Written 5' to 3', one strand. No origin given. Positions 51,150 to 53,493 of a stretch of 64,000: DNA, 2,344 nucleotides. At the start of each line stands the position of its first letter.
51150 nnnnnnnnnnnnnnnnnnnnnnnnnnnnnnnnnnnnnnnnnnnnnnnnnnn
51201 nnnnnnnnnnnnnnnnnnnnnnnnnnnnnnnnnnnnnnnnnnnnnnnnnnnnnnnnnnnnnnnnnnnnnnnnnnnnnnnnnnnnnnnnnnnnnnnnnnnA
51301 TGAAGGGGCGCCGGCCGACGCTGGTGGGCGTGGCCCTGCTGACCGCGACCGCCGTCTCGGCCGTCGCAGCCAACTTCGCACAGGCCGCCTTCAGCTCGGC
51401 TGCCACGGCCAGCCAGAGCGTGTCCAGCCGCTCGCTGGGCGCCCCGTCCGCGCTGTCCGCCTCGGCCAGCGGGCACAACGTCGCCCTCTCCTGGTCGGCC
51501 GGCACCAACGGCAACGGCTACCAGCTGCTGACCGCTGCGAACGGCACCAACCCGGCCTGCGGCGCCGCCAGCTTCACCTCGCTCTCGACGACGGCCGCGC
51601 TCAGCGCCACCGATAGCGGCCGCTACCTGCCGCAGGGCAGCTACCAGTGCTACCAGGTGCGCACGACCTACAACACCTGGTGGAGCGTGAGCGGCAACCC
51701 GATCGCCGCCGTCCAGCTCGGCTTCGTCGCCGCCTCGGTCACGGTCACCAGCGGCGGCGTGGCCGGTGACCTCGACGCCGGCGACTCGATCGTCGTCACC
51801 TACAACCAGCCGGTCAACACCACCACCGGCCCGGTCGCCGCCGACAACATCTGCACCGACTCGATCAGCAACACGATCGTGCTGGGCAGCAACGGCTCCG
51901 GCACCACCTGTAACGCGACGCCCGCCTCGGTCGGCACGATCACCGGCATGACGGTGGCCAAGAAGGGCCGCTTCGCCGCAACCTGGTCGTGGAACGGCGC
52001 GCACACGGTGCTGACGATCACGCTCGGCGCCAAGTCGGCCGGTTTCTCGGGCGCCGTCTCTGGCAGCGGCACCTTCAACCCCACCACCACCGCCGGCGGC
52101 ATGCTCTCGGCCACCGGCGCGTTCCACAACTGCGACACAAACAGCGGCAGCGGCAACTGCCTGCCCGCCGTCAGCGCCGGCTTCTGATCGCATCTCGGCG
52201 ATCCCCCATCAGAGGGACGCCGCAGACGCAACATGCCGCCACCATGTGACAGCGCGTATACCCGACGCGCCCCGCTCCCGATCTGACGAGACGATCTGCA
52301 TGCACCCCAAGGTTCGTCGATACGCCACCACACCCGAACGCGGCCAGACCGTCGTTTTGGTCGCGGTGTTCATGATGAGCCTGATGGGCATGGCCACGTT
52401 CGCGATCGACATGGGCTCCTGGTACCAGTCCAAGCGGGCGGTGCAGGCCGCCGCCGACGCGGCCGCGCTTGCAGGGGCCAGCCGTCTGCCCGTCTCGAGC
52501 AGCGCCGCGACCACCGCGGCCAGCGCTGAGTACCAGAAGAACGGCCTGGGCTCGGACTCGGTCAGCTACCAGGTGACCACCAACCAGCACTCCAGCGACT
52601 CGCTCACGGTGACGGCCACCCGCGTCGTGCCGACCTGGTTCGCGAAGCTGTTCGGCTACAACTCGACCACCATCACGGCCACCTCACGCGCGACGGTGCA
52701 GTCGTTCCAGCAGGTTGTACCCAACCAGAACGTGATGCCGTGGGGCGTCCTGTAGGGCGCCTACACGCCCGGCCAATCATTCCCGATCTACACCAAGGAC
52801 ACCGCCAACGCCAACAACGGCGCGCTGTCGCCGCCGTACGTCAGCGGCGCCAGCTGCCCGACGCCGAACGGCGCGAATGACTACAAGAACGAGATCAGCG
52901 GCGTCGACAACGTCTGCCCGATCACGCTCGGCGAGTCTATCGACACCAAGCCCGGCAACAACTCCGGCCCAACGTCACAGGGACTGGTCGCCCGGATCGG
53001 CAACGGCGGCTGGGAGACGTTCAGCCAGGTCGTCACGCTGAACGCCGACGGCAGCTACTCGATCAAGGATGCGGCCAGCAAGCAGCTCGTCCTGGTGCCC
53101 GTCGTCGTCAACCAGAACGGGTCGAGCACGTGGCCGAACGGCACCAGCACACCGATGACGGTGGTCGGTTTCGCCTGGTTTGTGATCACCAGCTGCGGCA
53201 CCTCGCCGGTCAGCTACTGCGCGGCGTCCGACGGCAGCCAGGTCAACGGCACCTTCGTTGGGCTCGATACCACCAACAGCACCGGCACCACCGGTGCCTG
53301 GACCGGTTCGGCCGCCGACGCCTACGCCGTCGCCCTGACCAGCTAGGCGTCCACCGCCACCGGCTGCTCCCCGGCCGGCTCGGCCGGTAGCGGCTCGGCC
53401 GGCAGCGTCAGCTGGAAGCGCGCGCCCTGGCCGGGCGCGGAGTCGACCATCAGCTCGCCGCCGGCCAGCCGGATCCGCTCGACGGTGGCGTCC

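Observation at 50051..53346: SipW-type signal peptidase cluster with two cognate-signal exported proteins and a Tad-type pseudopilin: a candidate uncharacterised surface-fibre system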

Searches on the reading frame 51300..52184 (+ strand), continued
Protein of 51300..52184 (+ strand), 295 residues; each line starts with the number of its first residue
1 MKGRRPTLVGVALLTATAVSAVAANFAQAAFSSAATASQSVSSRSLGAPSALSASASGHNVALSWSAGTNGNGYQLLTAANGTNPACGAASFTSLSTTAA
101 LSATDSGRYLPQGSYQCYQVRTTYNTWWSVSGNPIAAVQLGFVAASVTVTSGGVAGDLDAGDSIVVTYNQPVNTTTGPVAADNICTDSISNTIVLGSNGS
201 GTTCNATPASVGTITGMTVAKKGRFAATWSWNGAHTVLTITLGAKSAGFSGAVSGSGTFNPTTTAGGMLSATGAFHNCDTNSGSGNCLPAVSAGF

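Call 66: search_protein_representatives(alignment_id=A1)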
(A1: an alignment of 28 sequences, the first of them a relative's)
Query: 28 sequences, 297 profile positions. Proteins with E-value up to 0.001 (for the whole library): 902; up to 1e-10: 336; up to 1e-30: 109. The best 150 are listed.
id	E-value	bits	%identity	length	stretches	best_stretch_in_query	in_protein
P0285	1.5e-112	392.1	-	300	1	4-297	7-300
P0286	2.5e-106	371.7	-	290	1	8-297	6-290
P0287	1.2e-103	362.9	-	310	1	7-296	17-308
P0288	1.9e-103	362.3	-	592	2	8-221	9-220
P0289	6.4e-101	354.0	-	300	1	12-296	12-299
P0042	3.8e-99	348.1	-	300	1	10-296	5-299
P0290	5.4e-99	347.6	-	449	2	49-297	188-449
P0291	3.2e-98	345.1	-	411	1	7-293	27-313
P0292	2.8e-97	342.0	-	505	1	7-295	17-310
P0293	5.4e-97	341.1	-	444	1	7-293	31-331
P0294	1.2e-95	336.6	-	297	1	8-291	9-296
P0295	1.7e-94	332.9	-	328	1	8-292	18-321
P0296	1.6e-93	329.7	-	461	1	8-294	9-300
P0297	1.7e-93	329.6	-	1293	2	9-222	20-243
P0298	2.0e-93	329.3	-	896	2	12-222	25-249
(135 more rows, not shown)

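Call 68: list_cluster_members(proteins=[P0001, P0165, window:50698-51300:+, window:50704-51300:+, window:52300-52752:+, window:52246-52752:+, P0005, P0189])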
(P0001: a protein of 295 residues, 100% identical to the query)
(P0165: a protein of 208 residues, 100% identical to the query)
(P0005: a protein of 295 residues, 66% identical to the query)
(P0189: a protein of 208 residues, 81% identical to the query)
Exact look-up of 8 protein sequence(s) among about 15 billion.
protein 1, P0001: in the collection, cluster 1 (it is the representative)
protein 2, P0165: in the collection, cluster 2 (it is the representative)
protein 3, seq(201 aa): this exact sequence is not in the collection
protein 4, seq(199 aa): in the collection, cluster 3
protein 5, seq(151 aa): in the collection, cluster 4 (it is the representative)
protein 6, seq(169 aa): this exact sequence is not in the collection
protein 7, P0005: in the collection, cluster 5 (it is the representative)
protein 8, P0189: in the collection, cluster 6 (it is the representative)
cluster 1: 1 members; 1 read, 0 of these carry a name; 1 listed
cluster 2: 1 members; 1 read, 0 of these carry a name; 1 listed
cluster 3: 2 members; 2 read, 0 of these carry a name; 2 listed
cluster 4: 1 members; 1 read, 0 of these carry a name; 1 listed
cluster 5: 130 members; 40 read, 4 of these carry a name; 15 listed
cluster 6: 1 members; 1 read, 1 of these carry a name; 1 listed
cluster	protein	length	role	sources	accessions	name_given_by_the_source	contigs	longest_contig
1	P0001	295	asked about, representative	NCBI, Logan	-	-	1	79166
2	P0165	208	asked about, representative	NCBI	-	-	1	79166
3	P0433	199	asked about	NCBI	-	-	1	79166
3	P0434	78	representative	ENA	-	-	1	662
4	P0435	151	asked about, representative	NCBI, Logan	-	-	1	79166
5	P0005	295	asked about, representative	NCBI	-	-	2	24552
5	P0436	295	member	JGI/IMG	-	hypothetical protein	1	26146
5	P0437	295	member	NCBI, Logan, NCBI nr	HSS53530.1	MAG TPA: hypothetical protein VLK79_02675 [Gaiellales bacterium] | hypothetical protein [Gaiellales bacterium]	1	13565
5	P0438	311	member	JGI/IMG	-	hypothetical protein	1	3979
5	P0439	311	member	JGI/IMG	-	hypothetical protein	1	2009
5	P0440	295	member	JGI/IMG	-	-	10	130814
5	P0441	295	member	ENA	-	-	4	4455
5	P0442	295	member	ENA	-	-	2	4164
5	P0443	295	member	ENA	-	-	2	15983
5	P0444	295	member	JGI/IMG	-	-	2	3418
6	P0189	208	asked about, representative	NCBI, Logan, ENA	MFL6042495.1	MAG: TasA family protein [Gaiellales bacterium]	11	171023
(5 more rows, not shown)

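Call 70: find_encoding_contigs(protein=P0039, flank=5000, max_places=1)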
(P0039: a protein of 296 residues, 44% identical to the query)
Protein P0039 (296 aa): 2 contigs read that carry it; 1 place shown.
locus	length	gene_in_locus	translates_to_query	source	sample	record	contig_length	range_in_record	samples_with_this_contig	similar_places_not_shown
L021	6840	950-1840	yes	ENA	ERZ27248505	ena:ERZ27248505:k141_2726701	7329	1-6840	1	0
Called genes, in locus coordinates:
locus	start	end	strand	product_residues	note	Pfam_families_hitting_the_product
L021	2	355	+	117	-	?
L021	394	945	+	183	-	-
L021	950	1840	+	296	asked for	-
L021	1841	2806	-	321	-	-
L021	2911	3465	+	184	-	-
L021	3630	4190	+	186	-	-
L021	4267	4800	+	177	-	-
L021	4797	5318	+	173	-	-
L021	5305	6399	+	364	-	-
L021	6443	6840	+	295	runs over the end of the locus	?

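Call 71: find_encoding_contigs(protein=P0034, flank=5000, max_places=1)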
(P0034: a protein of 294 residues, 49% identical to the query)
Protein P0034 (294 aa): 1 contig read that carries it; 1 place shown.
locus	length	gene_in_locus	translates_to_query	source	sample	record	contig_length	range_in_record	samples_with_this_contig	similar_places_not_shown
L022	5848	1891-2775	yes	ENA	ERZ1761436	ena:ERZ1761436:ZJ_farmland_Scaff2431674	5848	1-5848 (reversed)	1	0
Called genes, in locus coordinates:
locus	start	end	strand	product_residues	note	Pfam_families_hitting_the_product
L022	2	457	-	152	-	?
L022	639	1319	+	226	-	-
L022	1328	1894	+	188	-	-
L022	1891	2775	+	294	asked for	-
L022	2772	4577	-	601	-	PF13522:GATase_6 (weak), PF13537:GATase_7, PF00733:Asn_synthase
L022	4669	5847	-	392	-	?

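Call 72: search_protein_families(library=pfam, max_evalue=0.1, proteins=[L021:2-355:+, L021:394-945:+, L022:639-1319:+, L022:1328-1894:+, L021:2911-3465:+, L021:3630-4190:+, L021:4267-4800:+, L021:4797-5318:+, L021:5305-6399:+, L013:4357-4941:+])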
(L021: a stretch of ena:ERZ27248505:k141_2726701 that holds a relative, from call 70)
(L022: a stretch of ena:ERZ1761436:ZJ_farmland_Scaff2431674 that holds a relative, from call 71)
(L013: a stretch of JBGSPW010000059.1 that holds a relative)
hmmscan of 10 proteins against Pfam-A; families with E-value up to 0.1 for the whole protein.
L021:2-355:+ (117 aa): 1 family
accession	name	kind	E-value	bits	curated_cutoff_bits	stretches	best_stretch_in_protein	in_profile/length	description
PF02496.21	ABA_WDS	-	0.044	14.7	25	1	60-85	10-35/78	ABA/WDS induced protein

L021:394-945:+ (183 aa): 1 family
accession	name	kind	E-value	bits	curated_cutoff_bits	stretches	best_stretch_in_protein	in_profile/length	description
PF10502.14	Peptidase_S26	-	0.01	16.3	22.9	1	17-79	5-69/168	Signal peptidase, peptidase S26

L022:639-1319:+ (226 aa): 1 family
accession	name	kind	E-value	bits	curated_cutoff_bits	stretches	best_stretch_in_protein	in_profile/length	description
PF12389.13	Peptidase_M73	-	0.0015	18.8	22.5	0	68-108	44-84/196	Camelysin metallo-endopeptidase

L022:1328-1894:+ (188 aa): 2 families
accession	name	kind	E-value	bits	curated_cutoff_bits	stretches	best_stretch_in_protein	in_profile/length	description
PF10502.14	Peptidase_S26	-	0.00039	20.8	22.9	1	42-110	8-78/168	Signal peptidase, peptidase S26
PF00717.28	Peptidase_S24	-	0.045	13.9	23.3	1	59-111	37-84/116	Peptidase S24-like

L021:2911-3465:+ (184 aa): 2 families
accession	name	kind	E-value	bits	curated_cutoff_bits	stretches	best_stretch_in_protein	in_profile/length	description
PF12389.13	Peptidase_M73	-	0.00095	19.5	22.5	1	17-77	20-77/196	Camelysin metallo-endopeptidase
PF13364.12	BetaGal_ABD2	-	0.084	14.1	23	0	76-106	32-62/112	Beta-galactosidase second all-beta domain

L021:3630-4190:+ (186 aa): 1 family
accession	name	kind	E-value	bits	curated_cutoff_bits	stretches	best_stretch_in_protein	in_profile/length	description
PF12389.13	Peptidase_M73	-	5.7e-05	23.5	22.5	1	12-81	10-77/196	Camelysin metallo-endopeptidase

L021:4267-4800:+ (177 aa): 0 families

L021:4797-5318:+ (173 aa): 1 family
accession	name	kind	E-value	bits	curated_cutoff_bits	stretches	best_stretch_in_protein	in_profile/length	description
PF10502.14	Peptidase_S26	-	3.5e-05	24.3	22.9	1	23-85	13-77/168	Signal peptidase, peptidase S26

L021:5305-6399:+ (364 aa): 0 families

L013:4357-4941:+ (194 aa): 2 families
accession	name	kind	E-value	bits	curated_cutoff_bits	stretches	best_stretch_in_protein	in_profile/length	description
PF12389.13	Peptidase_M73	-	5.2e-09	36.6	22.5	1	3-79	3-79/196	Camelysin metallo-endopeptidase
PF03785.20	Peptidase_C25_C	-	0.022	15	25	1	20-55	27-62/79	Peptidase family C25, C terminal ig-like domain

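Call 73: search_protein_families(library=ncbifam, max_evalue=0.1, proteins=[L021:2-355:+, L021:394-945:+, L022:639-1319:+, L022:1328-1894:+, L021:2911-3465:+, L021:3630-4190:+, L021:4267-4800:+, L021:4797-5318:+, L021:5305-6399:+, L013:4357-4941:+])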
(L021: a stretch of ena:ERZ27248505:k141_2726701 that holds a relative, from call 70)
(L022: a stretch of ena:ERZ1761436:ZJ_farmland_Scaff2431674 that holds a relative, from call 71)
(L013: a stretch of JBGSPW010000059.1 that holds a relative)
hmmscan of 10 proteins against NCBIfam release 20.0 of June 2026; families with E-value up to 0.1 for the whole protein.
L021:2-355:+ (117 aa): 0 families

L021:394-945:+ (183 aa): 3 families
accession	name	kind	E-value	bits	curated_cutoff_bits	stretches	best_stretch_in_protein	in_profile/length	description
TIGR02228.1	sigpep_I_arch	equivalog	1.3e-19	70.6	51.85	1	12-160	7-152/158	signal peptidase I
NF046067.1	SigPepSipWBacil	equivalog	4.1e-15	55.8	190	1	22-168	25-167/189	signal peptidase I SipW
TIGR02227.1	sigpep_I_bact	equivalog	0.0065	16.4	47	1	20-79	5-66/162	signal peptidase I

L022:639-1319:+ (226 aa): 1 family
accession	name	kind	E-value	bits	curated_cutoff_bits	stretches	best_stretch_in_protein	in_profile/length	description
NF040523.1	adhesin_AbpA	equivalog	0.031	14.5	150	1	5-38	1-30/203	amylase-binding adhesin AbpA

L022:1328-1894:+ (188 aa): 4 families
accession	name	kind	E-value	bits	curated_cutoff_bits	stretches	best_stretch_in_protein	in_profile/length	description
TIGR02228.1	sigpep_I_arch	equivalog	2e-24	86.3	51.85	1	29-179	14-153/158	signal peptidase I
NF046067.1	SigPepSipWBacil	equivalog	2.3e-19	69.7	190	1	29-184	16-165/189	signal peptidase I SipW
TIGR02754.1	sod_Ni_protease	equivalog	9.3e-08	32.4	63.25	1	62-115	3-58/90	nickel-type superoxide dismutase maturation protease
TIGR02227.1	sigpep_I_bact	equivalog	0.00015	21.7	47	1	45-111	8-76/162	signal peptidase I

L021:2911-3465:+ (184 aa): 0 families

L021:3630-4190:+ (186 aa): 2 families
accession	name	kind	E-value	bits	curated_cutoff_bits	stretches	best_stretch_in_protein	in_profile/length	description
TIGR04088.1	cognate_SipW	domain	0.015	15.5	19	1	12-45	2-34/34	SipW-dependent-type signal peptide-containing protein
NF046066.1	BioflmMtrxTasA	equivalog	0.028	13.8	450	1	12-106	11-100/264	biofilm matrix protein TasA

L021:4267-4800:+ (177 aa): 0 families

L021:4797-5318:+ (173 aa): 4 families
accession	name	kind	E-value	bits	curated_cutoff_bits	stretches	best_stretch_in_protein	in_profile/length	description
TIGR02228.1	sigpep_I_arch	equivalog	1.3e-24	86.9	51.85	1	14-154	18-152/158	signal peptidase I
NF046067.1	SigPepSipWBacil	equivalog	6.6e-21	74.7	190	1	16-162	21-167/189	signal peptidase I SipW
TIGR02227.1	sigpep_I_bact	equivalog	4.8e-05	23.3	47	1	31-85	18-74/162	signal peptidase I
TIGR02754.1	sod_Ni_protease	equivalog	0.031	14.8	63.25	1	41-93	6-60/90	nickel-type superoxide dismutase maturation protease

L021:5305-6399:+ (364 aa): 1 family
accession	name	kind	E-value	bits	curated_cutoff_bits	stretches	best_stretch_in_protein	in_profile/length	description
TIGR04088.1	cognate_SipW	domain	0.00011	22.3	19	1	10-40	2-31/34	SipW-dependent-type signal peptide-containing protein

L013:4357-4941:+ (194 aa): 3 families
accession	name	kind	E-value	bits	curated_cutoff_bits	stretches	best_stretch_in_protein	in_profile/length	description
NF046066.1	BioflmMtrxTasA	equivalog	2.7e-06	27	450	1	3-95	5-100/264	biofilm matrix protein TasA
TIGR04088.1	cognate_SipW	domain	0.0089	16.2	19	1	10-42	3-34/34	SipW-dependent-type signal peptide-containing protein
NF005247.0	PRK06758.1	equivalog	0.055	13.7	233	1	11-60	8-56/128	hypothetical protein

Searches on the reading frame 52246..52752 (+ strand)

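Call 7: search_protein_families(library=pfam, max_evalue=1, proteins=[window:52246-52752:+])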
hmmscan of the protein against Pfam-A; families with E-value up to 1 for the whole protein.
window:52246-52752:+ (169 aa): 4 families
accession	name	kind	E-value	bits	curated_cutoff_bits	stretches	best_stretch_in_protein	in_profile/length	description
PF13400.11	Tad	-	8.5e-12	45.6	22.3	1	33-79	1-46/47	Putative Flp pilus-assembly TadE/G-like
PF09977.15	Tad_C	-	0.00016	23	22.1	1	55-149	5-93/93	Putative Tad-like Flp pilus-assembly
PF07811.17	TadE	-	0.028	15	22.9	1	39-74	7-42/43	TadE-like protein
PF23993.1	DUF7311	-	0.37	11.8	27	0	36-113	4-87/150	Domain of unknown function (DUF7311)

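Call 8: search_protein_families(library=ncbifam, max_evalue=1, proteins=[window:52246-52752:+])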
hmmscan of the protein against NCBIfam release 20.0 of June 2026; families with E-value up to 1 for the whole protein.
window:52246-52752:+ (169 aa): 1 family
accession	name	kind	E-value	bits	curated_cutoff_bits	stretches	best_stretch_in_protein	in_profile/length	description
TIGR03816.1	tadE_like_DECH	hypoth_equivalog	6.4e-06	26.3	50.95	1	31-100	1-70/109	Rv3654c family TadE-like protein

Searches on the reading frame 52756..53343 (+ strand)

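Call 7: search_protein_families(library=pfam, max_evalue=1, proteins=[window:52756-53343:+])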
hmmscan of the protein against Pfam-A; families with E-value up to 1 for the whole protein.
window:52756-53343:+ (196 aa): 1 family
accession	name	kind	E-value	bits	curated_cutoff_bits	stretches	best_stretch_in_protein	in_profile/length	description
PF14517.12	Tachylectin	-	0.031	14.5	29.8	1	80-165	74-155/230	Tachylectin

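Call 8: search_protein_families(library=ncbifam, max_evalue=1, proteins=[window:52756-53343:+])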
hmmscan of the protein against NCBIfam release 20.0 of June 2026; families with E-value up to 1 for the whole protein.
window:52756-53343:+ (196 aa): 0 families
